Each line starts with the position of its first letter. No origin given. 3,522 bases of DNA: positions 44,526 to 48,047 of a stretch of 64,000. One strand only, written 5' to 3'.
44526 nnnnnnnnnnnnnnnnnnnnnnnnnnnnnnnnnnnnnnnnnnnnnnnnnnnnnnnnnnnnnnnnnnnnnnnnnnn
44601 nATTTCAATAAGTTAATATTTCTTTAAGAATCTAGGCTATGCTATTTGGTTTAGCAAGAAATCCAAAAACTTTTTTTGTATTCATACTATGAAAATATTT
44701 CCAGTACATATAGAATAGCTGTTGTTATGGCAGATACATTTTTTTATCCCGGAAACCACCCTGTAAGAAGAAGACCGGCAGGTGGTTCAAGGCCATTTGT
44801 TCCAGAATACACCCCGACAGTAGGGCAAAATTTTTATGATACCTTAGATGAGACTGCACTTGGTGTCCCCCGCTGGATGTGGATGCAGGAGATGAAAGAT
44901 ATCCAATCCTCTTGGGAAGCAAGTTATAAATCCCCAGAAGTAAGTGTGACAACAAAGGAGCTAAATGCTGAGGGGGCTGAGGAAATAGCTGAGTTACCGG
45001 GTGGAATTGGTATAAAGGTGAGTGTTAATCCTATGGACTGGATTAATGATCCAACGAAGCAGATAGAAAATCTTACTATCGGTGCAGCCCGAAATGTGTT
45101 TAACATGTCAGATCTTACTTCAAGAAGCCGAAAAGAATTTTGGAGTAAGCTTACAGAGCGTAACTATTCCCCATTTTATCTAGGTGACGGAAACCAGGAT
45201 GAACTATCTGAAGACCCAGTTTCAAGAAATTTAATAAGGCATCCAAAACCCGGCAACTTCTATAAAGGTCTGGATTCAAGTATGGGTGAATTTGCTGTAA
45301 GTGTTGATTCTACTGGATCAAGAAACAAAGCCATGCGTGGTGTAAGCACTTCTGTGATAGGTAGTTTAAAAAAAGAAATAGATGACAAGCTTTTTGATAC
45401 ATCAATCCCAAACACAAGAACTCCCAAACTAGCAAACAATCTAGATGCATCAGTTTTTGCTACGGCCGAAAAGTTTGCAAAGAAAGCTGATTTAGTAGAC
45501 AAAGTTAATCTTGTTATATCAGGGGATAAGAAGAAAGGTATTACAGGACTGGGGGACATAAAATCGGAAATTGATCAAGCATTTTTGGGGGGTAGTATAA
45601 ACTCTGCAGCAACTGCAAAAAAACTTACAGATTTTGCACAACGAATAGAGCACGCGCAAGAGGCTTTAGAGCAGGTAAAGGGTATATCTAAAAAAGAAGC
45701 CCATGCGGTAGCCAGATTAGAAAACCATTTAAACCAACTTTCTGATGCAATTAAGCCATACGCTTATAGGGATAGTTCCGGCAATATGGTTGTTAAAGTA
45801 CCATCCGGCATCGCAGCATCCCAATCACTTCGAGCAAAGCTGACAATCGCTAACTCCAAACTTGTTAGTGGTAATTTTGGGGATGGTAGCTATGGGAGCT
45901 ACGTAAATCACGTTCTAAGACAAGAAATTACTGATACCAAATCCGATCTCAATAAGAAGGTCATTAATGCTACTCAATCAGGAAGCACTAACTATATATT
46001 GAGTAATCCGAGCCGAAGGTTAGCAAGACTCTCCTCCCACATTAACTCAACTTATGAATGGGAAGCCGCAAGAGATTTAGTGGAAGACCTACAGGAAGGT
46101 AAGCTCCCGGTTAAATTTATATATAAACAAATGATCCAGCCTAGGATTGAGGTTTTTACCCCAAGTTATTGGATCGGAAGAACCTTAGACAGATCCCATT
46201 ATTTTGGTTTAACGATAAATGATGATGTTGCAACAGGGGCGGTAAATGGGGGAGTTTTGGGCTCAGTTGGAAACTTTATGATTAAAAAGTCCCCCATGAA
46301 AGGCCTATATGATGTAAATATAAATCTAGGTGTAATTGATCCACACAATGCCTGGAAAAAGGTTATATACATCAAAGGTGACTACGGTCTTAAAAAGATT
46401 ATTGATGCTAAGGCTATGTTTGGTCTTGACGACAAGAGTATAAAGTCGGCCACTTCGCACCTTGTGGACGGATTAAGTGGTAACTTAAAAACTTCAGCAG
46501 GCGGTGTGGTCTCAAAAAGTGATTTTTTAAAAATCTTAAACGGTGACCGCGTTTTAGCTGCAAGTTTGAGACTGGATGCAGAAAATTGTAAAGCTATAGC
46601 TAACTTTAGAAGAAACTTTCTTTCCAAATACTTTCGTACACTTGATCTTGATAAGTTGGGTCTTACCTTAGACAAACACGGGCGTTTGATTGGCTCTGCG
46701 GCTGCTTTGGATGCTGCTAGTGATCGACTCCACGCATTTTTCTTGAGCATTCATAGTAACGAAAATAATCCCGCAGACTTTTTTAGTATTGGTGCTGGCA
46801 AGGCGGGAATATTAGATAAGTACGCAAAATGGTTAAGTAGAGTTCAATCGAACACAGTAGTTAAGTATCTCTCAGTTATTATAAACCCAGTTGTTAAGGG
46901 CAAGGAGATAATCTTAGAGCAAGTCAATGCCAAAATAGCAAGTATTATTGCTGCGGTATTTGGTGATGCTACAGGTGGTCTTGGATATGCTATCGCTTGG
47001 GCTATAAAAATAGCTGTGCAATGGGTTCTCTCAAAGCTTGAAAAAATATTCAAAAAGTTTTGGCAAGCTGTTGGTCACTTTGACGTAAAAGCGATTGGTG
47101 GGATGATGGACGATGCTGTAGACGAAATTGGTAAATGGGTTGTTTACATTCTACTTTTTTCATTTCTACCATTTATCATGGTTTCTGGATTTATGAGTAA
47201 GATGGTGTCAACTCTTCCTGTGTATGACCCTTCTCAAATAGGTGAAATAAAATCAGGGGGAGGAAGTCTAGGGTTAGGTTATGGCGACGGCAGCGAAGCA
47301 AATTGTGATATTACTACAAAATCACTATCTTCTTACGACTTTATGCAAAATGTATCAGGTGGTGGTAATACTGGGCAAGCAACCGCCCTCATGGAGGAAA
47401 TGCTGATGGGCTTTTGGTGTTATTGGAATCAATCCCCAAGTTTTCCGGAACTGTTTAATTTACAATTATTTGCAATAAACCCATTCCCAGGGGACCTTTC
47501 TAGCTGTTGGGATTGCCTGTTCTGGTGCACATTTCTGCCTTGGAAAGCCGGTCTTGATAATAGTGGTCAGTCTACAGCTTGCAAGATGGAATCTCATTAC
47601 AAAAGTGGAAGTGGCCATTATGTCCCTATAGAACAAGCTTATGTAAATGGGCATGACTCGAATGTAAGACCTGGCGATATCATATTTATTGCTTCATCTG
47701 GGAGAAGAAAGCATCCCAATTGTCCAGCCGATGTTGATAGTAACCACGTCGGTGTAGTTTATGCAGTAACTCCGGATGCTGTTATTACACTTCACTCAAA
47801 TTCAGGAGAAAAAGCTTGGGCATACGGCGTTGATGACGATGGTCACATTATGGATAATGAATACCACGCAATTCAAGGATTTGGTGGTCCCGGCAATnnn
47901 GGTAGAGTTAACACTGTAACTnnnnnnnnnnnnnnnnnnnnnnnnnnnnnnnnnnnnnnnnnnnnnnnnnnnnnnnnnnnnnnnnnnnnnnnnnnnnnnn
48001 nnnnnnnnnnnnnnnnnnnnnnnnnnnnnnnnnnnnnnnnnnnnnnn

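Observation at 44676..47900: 1074-aa T4SS-associated protein with a putative C-terminal CHAP-type cell-wall hydrolase domain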

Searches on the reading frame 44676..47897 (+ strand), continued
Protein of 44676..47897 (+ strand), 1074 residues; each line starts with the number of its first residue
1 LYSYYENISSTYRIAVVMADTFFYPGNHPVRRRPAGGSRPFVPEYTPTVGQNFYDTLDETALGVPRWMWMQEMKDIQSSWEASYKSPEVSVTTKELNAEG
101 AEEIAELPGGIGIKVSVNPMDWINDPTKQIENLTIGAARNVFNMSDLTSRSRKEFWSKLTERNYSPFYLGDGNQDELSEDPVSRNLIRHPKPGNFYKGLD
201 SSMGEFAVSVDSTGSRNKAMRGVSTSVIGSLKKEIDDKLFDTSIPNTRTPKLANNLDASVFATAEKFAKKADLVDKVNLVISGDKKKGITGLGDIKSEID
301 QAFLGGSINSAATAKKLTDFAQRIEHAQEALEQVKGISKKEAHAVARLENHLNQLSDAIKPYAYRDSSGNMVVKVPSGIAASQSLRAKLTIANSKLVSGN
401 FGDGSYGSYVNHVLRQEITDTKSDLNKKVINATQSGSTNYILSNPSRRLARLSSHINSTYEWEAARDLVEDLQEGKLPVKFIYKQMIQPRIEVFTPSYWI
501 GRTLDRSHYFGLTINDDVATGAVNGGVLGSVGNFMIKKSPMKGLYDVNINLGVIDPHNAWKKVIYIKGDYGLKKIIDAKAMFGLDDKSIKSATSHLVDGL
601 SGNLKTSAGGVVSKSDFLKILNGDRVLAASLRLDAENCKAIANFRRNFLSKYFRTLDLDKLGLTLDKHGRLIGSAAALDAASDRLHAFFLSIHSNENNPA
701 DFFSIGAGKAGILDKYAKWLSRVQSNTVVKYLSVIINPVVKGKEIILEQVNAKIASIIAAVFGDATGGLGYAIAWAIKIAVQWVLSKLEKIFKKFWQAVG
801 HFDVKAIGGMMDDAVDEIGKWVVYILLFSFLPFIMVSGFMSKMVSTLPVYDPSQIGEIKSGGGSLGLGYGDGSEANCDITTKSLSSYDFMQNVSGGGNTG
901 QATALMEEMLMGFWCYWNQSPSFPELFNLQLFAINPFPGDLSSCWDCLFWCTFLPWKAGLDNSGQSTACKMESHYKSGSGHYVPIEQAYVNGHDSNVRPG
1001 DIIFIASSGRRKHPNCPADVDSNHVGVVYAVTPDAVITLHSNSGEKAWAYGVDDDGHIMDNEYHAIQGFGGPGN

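Call 85: fold_search(model_id=the predicted structure, library=pdb)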
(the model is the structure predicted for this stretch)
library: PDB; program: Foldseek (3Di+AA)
matches with E <= 10: 301; with E <= 0.001: 0
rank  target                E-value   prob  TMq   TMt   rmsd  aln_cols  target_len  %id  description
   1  8y6h_A                3.7e-02  0.10  0.07  0.10  30.5       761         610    9  P-glycoprotein in complex with UIC2 Fab and triple elacridar molecules in LMNG detergent (released 2024-04-17)
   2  5kuc                  5.0e-02  0.15  0.06  0.12  32.0       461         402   11  Crystal structure of trypsin activated Cry6Aa (released 2016-08-03)
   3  9g8j_C                1.0e-01  0.08  0.07  0.09  30.2       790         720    9  Structure of K+-dependent Na+-PPase from Thermotoga maritima in complex with zoledronate (released 2025-06-04)
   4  8b24_B                1.1e-01  0.08  0.08  0.09  32.0       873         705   12  Time-resolved structure of K+-dependent Na+-PPase from Thermotoga maritima 3600-seconds post reaction initiation with  (released 2024-01-17)
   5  8w20_A                2.0e-01  0.05  0.05  0.07  66.2       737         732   11  Umb1 umbrella toxin particle (released 2024-04-17)
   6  3c46_A                2.3e-01  0.06  0.07  0.07  29.5       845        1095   10  X-ray crystal structure of the N4 mini-vRNAP P2_7a promoter complex soaked with MgCl2 (released 2008-12-09)
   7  8e73_5M               2.5e-01  0.15  0.13  0.18  33.7       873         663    8  Vigna radiata supercomplex I+III2 (full bridge) (released 2023-01-11)
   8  6yj4_L                3.0e-01  0.08  0.10  0.13  33.0       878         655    9  Structure of Yarrowia lipolytica complex I at 2.7 A (released 2020-08-12)
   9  9nfm                  3.0e-01  0.04  0.08  0.07  40.4      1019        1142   10  Tuna P-glycoprotein bound to DDT (released 2025-06-04)
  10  7f9o_Q                3.2e-01  0.10  0.11  0.15  32.0       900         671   11  PSI-NDH supercomplex of Barley (released 2021-12-22)
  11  7r5k_M0               3.2e-01  0.06  0.08  0.11  35.5       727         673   11  Human nuclear pore complex (constricted) (released 2022-06-22)
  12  6m2w_A                3.2e-01  0.06  0.09  0.04  38.1       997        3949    9  Structure of RyR1 (Ca2+/Caffeine/ATP/CaM1234/CHL) (released 2020-09-02)
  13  6feb_B                3.8e-01  0.08  0.07  0.15  24.6       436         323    9  Crystal structure of human phosphodiesterase 4D2 catalytic domain with inhibitor NPD-1086 (released 2019-04-10)
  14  8b8g_A                3.8e-01  0.06  0.07  0.08  27.5       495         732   10  Cryo-EM structure of Ca2+-free mTMEM16F F518H mutant in Digitonin (released 2022-11-16)
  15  4a01_A                4.1e-01  0.06  0.09  0.11  25.4       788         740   10  Crystal Structure of the H-Translocating Pyrophosphatase (released 2012-03-28)
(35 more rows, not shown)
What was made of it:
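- Weak fold hits include alpha-pore-forming toxins, but at meaningless probabilities (call 85).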

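Call 86: search_protein_families(library=pfam, proteins=[L013:7086-7751:+, L014:871-1263:+], max_evalue=1)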
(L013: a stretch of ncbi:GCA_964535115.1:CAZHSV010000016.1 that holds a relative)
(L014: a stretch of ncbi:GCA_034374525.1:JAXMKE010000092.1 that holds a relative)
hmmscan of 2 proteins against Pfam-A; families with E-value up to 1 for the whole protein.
L013:7086-7751:+ (222 aa): 1 family
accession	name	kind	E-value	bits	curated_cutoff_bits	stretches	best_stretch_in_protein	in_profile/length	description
PF13205.12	Big_5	-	0.00092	20.4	23.6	1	33-110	3-85/105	Bacterial Ig-like domain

L014:871-1263:+ (131 aa): 2 families
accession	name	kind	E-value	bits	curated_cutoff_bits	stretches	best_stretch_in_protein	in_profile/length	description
PF05170.20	AsmA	-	0.11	11.8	29.8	1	1-63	1-63/607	AsmA family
PF05061.18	Pox_A11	-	0.66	9.6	25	0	2-22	235-255/315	Poxvirus A11 Protein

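Call 94: search_solved_structures(query=A2, max_evalue=0.1)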
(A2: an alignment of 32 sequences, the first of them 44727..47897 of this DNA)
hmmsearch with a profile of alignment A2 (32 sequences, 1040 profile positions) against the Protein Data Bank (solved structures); distinct sequences matched with E-value up to 0.1: 23.
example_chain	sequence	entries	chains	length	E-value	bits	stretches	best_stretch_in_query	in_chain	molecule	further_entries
8a3k_UNK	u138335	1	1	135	0.00087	20.7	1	283-403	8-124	sc-apCC-4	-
8qae_A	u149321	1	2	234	0.0021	19.4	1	284-403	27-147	sc-apCC-6-SLLA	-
6ds9_A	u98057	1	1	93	0.0039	18.5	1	321-403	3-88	de novo designed three helix bundle GRa3D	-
6zff_A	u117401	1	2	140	0.0039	18.5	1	287-378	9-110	DNA double-strand break repair Rad50 ATPase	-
5xg2_A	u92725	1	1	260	0.0046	18.3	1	319-404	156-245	Chromosome partition protein Smc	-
3wuq_A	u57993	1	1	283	0.0047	18.2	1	270-405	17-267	Cytoplasmic dynein 1 heavy chain 1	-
8qox_B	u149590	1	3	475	0.012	16.9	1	300-407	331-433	Conserved membrane protein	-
6ue4_A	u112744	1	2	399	0.025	15.8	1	952-1033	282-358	ShyA endopeptidase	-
6u2a_A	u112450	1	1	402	0.026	15.8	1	952-1033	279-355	ShyA endopeptidase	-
2ch7_A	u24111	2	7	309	0.033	15.4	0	284-382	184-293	METHYL-ACCEPTING CHEMOTAXIS PROTEIN | Methyl-accepting chemotaxis protein 2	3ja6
9r1j_A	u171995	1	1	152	0.033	15.4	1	274-383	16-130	sc-apCC-4-NR-1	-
2ch7_B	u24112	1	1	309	0.037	15.3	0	251-382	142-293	METHYL-ACCEPTING CHEMOTAXIS PROTEIN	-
7sax_C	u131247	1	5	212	0.038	15.2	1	266-376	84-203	GldL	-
3ja6_H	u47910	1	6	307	0.041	15.1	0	284-382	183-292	Methyl-accepting chemotaxis protein 2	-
3slu_A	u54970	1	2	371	0.042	15.1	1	956-1036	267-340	M23 peptidase domain protein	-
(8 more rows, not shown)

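Call 107: find_encoding_contigs(protein=P0001, flank=10000, max_places=3)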
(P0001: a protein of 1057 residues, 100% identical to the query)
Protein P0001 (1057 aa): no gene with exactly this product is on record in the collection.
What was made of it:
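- Tried and rejected: Not on record (call 107).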

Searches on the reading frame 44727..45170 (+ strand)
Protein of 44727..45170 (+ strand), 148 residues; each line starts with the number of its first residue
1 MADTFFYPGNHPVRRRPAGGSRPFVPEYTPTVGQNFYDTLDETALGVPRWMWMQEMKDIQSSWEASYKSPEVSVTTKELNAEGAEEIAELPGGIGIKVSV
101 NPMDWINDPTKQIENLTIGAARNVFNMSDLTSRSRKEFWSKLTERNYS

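Call 53: find_related_loci(query=A3, collection=genome_contigs, flank=10000)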
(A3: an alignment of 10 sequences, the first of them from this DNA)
Query A3 (148 aa) in genome_contigs; peptide patterns used: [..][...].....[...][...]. (x = any residue, [..] = any of these).
20 stretches matched a pattern; 6 encode a relative of the query (tblastn E <= 1e-3); 6 distinct loci.
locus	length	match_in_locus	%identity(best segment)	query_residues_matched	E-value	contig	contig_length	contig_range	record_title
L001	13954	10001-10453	33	6-140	5e-22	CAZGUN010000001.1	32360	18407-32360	MAG TPA_asm: uncultured Candidatus Saccharibacteria bacterium isolate SRP136066_co1_184 genome assembly, contig: NODE_10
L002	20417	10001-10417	32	6-142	7e-18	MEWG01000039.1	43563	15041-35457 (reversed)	MAG: candidate division WWE3 bacterium RIFOXYD1_FULL_39_9 rifoxyd1_full_scaffold_534, whole genome shotgun sequence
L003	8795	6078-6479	28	6-143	4e-16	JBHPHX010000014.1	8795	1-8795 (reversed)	Patescibacteria group bacterium isolate SAG AM-312-C07 AM-312-C07_NODE_14, whole genome shotgun sequence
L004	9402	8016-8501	25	1-144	7e-12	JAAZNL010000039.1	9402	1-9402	MAG: candidate division WWE3 bacterium isolate AS27yjCOA_165 99188_AS27, whole genome shotgun sequence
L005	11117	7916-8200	30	47-146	2e-11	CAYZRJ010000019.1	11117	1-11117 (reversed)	MAG TPA_asm: uncultured Candidatus Saccharibacteria bacterium isolate SRP062349_co1_296 genome assembly, contig: NODE_11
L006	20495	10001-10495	26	1-146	2e-13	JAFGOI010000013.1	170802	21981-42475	MAG: Patescibacteria group bacterium isolate Zod_Metabat.613 k87_14339808, whole genome shotgun sequence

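Call 68: find_related_loci(query=A3, collection=metagenome_contigs, flank=8000)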
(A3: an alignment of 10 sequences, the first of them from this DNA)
Query A3 (148 aa) in metagenome_contigs; peptide patterns used: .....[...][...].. (x = any residue, [..] = any of these).
80 stretches matched a pattern; 6 encode a relative of the query (tblastn E <= 1e-3); 6 distinct loci.
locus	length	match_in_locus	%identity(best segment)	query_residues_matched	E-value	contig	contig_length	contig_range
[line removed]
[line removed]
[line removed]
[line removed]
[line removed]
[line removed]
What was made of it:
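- Tried and rejected: The N-terminal block worked but gave only 6 + 6 loci (calls 53, 68).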

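Call 86: search_protein_families(library=pfam, proteins=[L006:13991-14782:+, L010:8694-9221:+, L007:5470-5943:+, L002:13672-14301:+], max_evalue=1)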
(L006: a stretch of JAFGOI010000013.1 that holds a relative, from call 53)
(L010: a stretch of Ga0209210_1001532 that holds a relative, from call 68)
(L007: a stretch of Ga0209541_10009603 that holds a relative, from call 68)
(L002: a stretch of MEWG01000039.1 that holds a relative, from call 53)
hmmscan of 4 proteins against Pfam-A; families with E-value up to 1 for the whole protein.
L006:13991-14782:+ (264 aa): 2 families
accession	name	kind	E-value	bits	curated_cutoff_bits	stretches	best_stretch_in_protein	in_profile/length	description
PF13205.12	Big_5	-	6.4e-06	27.3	23.6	1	69-144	5-84/105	Bacterial Ig-like domain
PF23860.1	Ribophorin_II_3rd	-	0.084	13.3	23.4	1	91-136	73-117/128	Ribophorin II third domain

L010:8694-9221:+ (176 aa): 2 families
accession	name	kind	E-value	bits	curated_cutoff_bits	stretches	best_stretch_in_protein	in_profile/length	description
PF13205.12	Big_5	-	1.8e-05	25.8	23.6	1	60-157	1-101/105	Bacterial Ig-like domain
PF18179.6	SUa-2TM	-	0.2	11.4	25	1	81-143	98-160/279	SMODS- and Ubiquitin system-associated 2TM effector domain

L007:5470-5943:+ (158 aa): 3 families
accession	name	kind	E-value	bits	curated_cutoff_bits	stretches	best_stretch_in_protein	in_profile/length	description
PF13205.12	Big_5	-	3.1e-07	31.5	23.6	1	48-139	5-98/105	Bacterial Ig-like domain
PF12273.13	RCR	-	0.022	15.9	27.8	1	12-57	1-46/117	Chitin synthesis regulation, resistance to Congo red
PF12911.12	OppC_N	-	0.095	13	23.9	1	3-31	5-33/53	N-terminal TM domain of oligopeptide transport permease C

L002:13672-14301:+ (210 aa): 1 family
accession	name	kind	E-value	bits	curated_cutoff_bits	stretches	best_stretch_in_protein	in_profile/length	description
PF24880.1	DUF7738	-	0.083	13.8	24.6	1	134-182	29-75/103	Domain of unknown function (DUF7738)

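Call 96: search_protein_families(library=pfam, proteins=[L001:8427-9923:-, L010:3943-5304:-, L006:8429-9901:-, L005:6200-7681:-, L007:192-1646:-], max_evalue=10)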
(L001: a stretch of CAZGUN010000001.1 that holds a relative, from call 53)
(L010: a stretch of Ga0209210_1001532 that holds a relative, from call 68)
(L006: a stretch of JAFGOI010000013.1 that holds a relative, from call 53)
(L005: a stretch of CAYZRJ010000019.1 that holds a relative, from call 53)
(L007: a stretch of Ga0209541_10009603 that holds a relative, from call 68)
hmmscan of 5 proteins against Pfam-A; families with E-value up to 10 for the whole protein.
L001:8427-9923:- (499 aa): 0 families

L010:3943-5304:- (454 aa): 0 families

L006:8429-9901:- (491 aa): 0 families

L005:6200-7681:- (494 aa): 0 families

L007:192-1646:- (485 aa): 0 families
